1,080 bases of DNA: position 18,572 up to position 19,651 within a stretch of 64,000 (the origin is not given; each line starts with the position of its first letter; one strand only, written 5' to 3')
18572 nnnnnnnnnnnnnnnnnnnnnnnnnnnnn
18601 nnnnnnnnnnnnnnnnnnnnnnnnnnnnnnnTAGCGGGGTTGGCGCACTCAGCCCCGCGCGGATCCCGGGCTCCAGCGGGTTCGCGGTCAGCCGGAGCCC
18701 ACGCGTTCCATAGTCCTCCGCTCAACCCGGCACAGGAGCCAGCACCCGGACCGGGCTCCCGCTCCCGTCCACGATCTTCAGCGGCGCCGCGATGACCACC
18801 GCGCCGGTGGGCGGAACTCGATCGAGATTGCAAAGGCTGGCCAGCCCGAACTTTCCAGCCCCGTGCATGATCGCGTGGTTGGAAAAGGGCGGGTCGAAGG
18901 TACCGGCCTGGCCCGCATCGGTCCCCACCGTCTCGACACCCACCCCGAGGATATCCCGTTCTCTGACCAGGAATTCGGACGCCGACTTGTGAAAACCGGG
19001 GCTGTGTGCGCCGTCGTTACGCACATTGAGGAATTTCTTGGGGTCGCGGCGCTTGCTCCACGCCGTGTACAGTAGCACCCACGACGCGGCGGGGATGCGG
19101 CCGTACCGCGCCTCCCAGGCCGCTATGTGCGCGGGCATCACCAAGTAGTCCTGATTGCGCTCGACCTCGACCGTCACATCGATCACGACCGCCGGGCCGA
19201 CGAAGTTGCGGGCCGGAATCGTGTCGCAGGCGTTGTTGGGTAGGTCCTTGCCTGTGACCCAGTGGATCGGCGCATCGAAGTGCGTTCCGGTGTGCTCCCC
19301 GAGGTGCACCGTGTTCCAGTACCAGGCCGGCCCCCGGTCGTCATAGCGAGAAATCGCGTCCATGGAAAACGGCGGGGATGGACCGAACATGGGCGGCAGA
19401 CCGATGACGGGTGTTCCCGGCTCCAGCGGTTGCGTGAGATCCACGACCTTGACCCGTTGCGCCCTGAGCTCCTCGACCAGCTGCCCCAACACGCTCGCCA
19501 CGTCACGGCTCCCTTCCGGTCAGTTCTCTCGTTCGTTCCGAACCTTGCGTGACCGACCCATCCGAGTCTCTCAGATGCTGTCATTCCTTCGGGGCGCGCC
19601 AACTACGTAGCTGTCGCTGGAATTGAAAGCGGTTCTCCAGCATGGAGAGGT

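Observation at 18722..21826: Split ComD/ComE-type TPP decarboxylase clustered with an F420-dependent LLM oxidoreductase and a cyclase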

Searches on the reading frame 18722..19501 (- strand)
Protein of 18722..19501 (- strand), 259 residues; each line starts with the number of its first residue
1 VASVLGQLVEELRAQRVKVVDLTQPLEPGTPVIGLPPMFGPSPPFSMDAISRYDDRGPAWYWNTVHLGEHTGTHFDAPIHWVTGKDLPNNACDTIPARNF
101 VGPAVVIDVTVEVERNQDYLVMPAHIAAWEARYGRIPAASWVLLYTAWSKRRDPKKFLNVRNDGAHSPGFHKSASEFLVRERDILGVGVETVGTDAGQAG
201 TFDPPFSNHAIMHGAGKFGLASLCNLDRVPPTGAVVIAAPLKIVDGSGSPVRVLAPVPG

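Call 5: search_protein_families(library=pfam, proteins=[window:18722-19501:-], max_evalue=0.01)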
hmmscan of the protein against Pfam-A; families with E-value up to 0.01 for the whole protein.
window:18722-19501:- (259 aa): 1 family
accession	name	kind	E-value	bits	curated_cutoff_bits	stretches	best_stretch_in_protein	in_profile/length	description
PF04199.19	Cyclase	-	8e-40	136.8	23.1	1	20-196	1-142/142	Putative cyclase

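Call 6: search_protein_families(library=ncbifam, proteins=[window:18722-19501:-], max_evalue=0.01)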
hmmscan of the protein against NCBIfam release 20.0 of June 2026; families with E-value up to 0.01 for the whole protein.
window:18722-19501:- (259 aa): 1 family
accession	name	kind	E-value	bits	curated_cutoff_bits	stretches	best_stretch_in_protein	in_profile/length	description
TIGR03035.1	trp_arylform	equivalog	5.4e-09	36.3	223.05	1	20-253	3-201/206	arylformamidase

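Call 17: search_solved_structures(query=window:18722-19501:-, max_evalue=0.001, show_alignments=2)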
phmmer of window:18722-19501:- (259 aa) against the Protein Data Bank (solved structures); distinct sequences matched with E-value up to 0.001: 11.
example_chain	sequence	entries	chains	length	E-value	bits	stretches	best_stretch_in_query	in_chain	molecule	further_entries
5nna_A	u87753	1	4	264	5.7e-93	314.4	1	2-257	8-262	isatin hydrolase A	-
5nnb_A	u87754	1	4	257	9.8e-93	313.6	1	3-257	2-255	isatin hydrolase A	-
5nmp_A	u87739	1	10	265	2e-89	302.7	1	4-257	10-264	Isatin hydrolase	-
4j0n_A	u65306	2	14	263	4.4e-71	242.6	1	4-258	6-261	Isatin hydrolase B | Putative uncharacterized protein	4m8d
8f9x_A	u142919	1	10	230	5.1e-29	104.6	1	46-256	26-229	Cyclase family protein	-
1r61_A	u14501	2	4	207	6.6e-11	45.2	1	18-112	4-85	metal-dependent hydrolase | Hydrolase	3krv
4cob_A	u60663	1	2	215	1.8e-06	30.7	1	21-254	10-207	KYNURENINE FORMAMIDASE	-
8hmo_A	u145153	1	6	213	1e-05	28.2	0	18-112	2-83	Metal-dependent hydrolase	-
4co9_A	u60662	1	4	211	1.3e-05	27.8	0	20-110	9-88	KYNURENINE FORMAMIDASE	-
4cz1_A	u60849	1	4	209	1.4e-05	27.7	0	20-110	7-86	KYNURENINE FORMAMIDASE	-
4cog_A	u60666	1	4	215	0.00021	23.9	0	21-108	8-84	KYNURENINE FORMAMIDASE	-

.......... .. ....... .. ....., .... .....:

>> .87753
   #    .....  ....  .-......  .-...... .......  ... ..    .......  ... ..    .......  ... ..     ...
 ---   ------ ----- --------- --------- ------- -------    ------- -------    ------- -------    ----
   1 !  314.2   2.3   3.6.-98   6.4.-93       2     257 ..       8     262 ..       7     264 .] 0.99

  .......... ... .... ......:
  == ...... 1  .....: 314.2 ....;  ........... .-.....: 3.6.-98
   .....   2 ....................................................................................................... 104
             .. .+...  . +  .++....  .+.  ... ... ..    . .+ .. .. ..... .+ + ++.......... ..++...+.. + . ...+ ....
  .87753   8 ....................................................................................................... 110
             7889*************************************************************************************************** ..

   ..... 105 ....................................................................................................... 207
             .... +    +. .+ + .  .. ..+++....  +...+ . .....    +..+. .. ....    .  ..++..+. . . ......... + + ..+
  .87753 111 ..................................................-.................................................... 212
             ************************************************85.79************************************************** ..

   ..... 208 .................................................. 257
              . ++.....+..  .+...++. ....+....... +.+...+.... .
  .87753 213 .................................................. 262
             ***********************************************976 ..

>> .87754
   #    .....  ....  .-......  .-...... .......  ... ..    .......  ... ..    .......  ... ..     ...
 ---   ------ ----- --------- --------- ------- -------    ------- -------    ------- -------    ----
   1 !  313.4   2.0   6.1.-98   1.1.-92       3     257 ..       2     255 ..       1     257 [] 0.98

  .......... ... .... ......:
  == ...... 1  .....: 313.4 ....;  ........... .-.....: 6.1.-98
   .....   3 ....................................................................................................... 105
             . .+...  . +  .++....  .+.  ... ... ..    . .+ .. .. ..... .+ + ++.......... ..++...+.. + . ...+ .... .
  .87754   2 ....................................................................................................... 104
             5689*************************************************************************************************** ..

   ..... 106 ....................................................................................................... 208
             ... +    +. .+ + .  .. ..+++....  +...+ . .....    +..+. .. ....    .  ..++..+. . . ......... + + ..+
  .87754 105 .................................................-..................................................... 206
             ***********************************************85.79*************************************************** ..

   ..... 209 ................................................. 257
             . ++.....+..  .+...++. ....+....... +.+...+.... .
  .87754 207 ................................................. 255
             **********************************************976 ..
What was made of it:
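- On Kynurenine formamidase (KynB): PDB KynB hits at only E 1e-5 to 1e-6 (call 17).
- TIGR03035 scores 36 bits against a cut-off of 223 (calls 6, 17).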

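Call 30: search_dna_similar(query=window:18722-19501:-, collection=plasmids, mode=protein, max_rows=40, max_evalue=1e-20)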
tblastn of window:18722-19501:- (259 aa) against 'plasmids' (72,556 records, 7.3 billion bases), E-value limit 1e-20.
Records with a match: 117; places in all: 140; records where one place covers at least 80% of the query: 85.
Best place of each record, by identity: <60% 117.
By first word of the organism name: Sulfitobacter 19; Thermus 17; Sphingobium 10; Roseibium 6; Streptomyces 6; Paracoccus 4; Labrenzia 4; Novosphingobium 4; Sinorhizobium 4; Burkholderia 3; and 27 more.
By predicted mobility (MOB-suite, as given by PLSDB): non-mobilizable 105; conjugative 8; mobilizable 4.
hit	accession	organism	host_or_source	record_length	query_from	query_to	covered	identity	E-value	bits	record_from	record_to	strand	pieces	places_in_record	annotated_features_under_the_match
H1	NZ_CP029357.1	Azospirillum thermophilum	cell culture,hot spring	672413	1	257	99%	57.6%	1e-86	288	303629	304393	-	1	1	cyclase family protein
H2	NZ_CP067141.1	Paracoccus saliphilus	cell culture,saline-alkali soil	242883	1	255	98%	57.6%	6e-84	280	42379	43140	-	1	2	cyclase family protein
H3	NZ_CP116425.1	Sulfitobacter faviae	Hexacorallia,culture,Cold water coral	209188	1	259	100%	56.0%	1e-80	270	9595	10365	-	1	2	cyclase family protein | SDR family NAD(P)-dependent oxidoreductase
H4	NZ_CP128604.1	Roseibium aggregatum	cell culture,marine biofilms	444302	3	257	98%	56.5%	5e-81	271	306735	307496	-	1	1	cyclase family protein | SDR family NAD(P)-dependent oxidoreductase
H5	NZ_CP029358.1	Azospirillum thermophilum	cell culture,hot spring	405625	17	258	93%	59.5%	1e-83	279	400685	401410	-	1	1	cyclase family protein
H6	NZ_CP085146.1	Sulfitobacter dubius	cell culture,Sediment from the Channel ...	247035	1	259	100%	55.6%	2e-79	267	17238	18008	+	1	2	cyclase family protein | SDR family NAD(P)-dependent oxidoreductase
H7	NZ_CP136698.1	Sulfitobacter dubius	Macrocystis pyrifera gametophyte,Whole ...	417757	1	259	100%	55.6%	2e-79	267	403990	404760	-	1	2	cyclase family protein | SDR family NAD(P)-dependent oxidoreductase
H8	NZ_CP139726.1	Sulfitobacter faviae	Bacterial Culture,hydrothermal vent ...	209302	1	259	100%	55.6%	4e-79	266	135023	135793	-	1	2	cyclase family protein | SDR family NAD(P)-dependent oxidoreductase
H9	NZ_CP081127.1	Sulfitobacter sp. W002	-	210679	1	259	100%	55.6%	5e-79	266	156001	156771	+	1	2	cyclase family protein | SDR family NAD(P)-dependent oxidoreductase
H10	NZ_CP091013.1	Burkholderia cenocepacia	-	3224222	1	257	99%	55.6%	3e-86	286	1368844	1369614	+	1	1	none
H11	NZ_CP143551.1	Burkholderia multivorans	Homo sapiens,bronchoalveolar lavage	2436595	1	257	99%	55.6%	6e-85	283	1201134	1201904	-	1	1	none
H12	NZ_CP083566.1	Sulfitobacter sp. W027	-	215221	1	259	100%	55.2%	2e-79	267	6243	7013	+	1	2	cyclase family protein | SDR family NAD(P)-dependent oxidoreductase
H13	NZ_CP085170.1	Sulfitobacter sp. DSM 110093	cell culture,Sediment from the Channel ...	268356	1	259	100%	55.2%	6e-79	266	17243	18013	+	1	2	cyclase family protein | SDR family NAD(P)-dependent oxidoreductase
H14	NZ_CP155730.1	Sagittula stellata E-37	Pure Culture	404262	3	257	98%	56.1%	3e-81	272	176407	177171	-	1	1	cyclase family protein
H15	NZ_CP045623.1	Roseibium aggregatum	-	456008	3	257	98%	56.1%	9e-81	271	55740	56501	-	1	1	cyclase family protein | SDR family NAD(P)-dependent oxidoreductase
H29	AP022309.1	Burkholderia sp. SFA1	-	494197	1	257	99%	54.5%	4e-84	280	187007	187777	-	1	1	cyclase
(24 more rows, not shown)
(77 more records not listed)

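Call 33: get_annotated_region(hit=H1, flank=7000)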
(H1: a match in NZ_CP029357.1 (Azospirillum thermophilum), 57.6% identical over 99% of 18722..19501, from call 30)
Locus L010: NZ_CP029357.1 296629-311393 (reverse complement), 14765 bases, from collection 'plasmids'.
description: Azospirillum thermophilum strain CFH 70021 plasmid unnamed2
organism: Azospirillum thermophilum (NCBI taxid 2202148)
taxonomy: Bacteria; Pseudomonadota; Alphaproteobacteria; Rhodospirillales; Azospirillaceae; Azospirillum; Azospirillum thermophilum
host: -; source: cell culture,hot spring; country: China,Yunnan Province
typing (MOB-suite, as given by PLSDB): non-mobilizable
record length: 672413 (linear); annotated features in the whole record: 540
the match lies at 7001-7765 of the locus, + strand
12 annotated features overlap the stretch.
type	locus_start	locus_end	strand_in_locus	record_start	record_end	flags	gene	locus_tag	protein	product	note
CDS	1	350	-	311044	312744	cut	-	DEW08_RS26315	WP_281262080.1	methyl-accepting chemotaxis protein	GO:0007165 - signal transduction [Evidence IEA]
CDS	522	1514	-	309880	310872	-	-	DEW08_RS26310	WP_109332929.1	AraC family transcriptional regulator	-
CDS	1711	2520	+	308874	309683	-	-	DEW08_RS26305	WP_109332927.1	SDR family oxidoreductase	-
CDS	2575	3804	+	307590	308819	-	-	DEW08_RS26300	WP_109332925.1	styrene monooxygenase/indole monooxygenase family protein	-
CDS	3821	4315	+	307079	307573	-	-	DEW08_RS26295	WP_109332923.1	flavin reductase family protein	-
CDS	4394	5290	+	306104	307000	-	-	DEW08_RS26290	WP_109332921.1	transporter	-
CDS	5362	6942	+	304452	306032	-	-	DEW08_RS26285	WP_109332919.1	NAD(P)/FAD-dependent oxidoreductase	-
CDS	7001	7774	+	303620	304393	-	-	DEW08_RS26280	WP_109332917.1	cyclase family protein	-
CDS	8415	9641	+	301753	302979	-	-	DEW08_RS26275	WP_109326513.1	ISAs1 family transposase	-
CDS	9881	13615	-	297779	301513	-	putA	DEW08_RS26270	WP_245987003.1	trifunctional transcriptional regulator/proline dehydrogenase/L-glutamate gamma-semialdehyde dehydrogenase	GO:0006561 - proline biosynthetic process [Evidence IEA]; GO:0006355 - regulation of DNA-templated transcription ...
CDS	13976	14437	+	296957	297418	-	-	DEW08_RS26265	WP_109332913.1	Lrp/AsnC ligand binding domain-containing protein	-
CDS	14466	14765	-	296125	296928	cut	-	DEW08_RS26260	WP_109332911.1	polysaccharide deacetylase family protein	-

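Call 64: get_annotated_region(hit=H4, flank=8000)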
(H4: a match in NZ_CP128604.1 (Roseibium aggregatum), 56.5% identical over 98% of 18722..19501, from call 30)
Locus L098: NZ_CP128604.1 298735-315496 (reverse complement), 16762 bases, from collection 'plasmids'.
description: Roseibium aggregatum strain S1616 plasmid unnamed3, complete sequence
organism: Roseibium aggregatum (NCBI taxid 187304)
taxonomy: Bacteria; Pseudomonadota; Alphaproteobacteria; Hyphomicrobiales; Stappiaceae; Roseibium; Roseibium aggregatum
host: -; source: cell culture,marine biofilms; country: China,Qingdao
typing (MOB-suite, as given by PLSDB): non-mobilizable
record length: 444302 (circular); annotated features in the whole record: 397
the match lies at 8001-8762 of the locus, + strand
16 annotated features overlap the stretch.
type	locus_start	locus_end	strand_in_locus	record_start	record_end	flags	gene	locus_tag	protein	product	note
CDS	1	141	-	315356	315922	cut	-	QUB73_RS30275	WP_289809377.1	MaoC family dehydratase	-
CDS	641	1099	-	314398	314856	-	-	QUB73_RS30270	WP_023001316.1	MarR family transcriptional regulator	-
CDS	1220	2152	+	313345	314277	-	-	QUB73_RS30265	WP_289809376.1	PDR/VanB family oxidoreductase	-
CDS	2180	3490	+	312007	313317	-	-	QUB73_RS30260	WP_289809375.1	aromatic ring-hydroxylating dioxygenase subunit alpha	-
CDS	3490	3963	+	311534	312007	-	-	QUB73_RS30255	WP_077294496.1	aromatic-ring-hydroxylating dioxygenase subunit beta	GO:0019439 - aromatic compound catabolic process [Evidence IEA]; GO:0006725 - cellular aromatic compound metabolic ...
CDS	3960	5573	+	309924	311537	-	-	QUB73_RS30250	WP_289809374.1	AMP-binding protein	-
CDS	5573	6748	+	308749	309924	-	-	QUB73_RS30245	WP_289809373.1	thiolase family protein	-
CDS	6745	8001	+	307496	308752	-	-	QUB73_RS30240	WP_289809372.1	SDR family NAD(P)-dependent oxidoreductase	-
CDS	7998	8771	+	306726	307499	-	-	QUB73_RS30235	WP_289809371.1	cyclase family protein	-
CDS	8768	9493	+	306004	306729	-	-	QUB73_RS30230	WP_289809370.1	SDR family oxidoreductase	-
CDS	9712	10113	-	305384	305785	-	-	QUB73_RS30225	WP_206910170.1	thioesterase family protein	-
CDS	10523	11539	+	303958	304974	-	-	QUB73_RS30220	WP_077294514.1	TRAP transporter substrate-binding protein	-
CDS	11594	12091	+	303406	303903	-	-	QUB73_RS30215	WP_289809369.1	TRAP transporter small permease subunit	-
CDS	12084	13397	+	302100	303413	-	-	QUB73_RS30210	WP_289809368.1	TRAP transporter large permease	GO:0008643 - carbohydrate transport [Evidence IEA]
CDS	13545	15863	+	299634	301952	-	-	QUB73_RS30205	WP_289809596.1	cytochrome P450/oxidoreductase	-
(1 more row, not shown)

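Call 65: get_annotated_region(hit=H29, flank=8000)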
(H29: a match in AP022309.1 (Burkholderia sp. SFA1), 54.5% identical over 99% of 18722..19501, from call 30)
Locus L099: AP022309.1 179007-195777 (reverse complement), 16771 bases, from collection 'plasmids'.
description: Burkholderia sp. SFA1 plasmid BSFA1_p3 DNA, complete genome
organism: Burkholderia sp. SFA1 (NCBI taxid 341178)
taxonomy: Bacteria; Pseudomonadota; Betaproteobacteria; Burkholderiales; Burkholderiaceae; Burkholderia; Burkholderia sp. SFA1
host: -; source: -; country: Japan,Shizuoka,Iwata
typing (MOB-suite, as given by PLSDB): mobilizable; relaxase MOBP
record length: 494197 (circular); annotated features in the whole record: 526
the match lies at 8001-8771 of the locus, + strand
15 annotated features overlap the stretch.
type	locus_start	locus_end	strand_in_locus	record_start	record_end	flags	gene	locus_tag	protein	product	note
CDS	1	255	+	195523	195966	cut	-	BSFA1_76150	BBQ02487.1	4-hydroxybenzoyl-CoA thioesterase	-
CDS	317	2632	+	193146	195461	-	-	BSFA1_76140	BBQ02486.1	bifunctional hydroxylase/oxidoreductase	-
CDS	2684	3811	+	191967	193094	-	-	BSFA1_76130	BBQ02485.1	gentisate 1,2-dioxygenase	-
CDS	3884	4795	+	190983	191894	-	-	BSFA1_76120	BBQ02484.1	gentisate 1,2-dioxygenase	-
CDS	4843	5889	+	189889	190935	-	-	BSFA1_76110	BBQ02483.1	nitrilase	-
CDS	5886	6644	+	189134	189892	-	maiA_4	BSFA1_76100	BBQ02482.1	maleate isomerase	-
CDS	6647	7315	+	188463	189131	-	-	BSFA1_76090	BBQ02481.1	Asp/Glu/hydantoin racemase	-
CDS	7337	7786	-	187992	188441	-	-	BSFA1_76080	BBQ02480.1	MarR family transcriptional regulator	-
CDS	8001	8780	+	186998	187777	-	-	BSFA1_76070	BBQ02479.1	cyclase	-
CDS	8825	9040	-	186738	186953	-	-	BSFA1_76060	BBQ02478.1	hypothetical protein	-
CDS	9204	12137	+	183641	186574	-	-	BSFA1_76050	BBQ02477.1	DDE transposase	-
CDS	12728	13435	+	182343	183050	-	-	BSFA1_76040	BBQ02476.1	hypothetical protein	-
CDS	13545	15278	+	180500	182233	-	-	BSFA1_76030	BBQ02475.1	hypothetical protein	-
CDS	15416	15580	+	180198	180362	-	-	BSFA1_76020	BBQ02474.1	hypothetical protein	-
CDS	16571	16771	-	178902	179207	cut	-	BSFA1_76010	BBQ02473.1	hypothetical protein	-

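Call 68: find_related_loci(query=window:18722-19501:-, collection=metagenome_contigs, flank=5000)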
Query window:18722-19501:- (259 aa) in metagenome_contigs; peptide patterns used: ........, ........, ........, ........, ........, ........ (x = any residue, [..] = any of these).
444 stretches matched a pattern; 251 encode a relative of the query (tblastn E <= 1e-3); the best 80 are kept; 80 distinct loci.
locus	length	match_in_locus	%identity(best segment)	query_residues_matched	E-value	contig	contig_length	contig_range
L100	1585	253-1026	91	1-258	2e-173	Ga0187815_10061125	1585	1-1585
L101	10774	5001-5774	79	1-258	5e-138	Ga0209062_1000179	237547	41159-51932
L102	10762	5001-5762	76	2-255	2e-133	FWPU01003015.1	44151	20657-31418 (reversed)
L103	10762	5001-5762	76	2-255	2e-133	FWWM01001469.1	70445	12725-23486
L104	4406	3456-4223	76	3-258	5e-135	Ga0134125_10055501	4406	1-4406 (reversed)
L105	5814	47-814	76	3-258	1e-132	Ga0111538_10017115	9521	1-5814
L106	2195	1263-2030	75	3-258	4e-140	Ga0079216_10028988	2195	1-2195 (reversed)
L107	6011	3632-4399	75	3-258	5e-131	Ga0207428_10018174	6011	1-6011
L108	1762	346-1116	72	3-259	3e-139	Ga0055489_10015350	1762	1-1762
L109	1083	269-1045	73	1-259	1e-142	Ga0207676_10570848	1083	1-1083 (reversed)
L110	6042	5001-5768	73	3-258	3e-129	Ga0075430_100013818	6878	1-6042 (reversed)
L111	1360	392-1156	73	4-258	1e-140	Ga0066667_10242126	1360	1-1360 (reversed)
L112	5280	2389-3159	73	3-259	1e-129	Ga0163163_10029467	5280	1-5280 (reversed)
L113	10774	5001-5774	74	1-258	1e-128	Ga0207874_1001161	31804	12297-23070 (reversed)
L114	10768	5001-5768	74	3-258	2e-128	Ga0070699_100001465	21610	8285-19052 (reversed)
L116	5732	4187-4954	73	3-258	5e-128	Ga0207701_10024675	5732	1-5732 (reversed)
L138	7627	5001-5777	71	1-259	8e-126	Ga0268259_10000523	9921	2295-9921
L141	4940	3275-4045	71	3-259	1e-126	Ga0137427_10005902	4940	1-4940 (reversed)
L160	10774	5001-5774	70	1-258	2e-124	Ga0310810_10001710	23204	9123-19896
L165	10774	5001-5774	70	1-258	2e-124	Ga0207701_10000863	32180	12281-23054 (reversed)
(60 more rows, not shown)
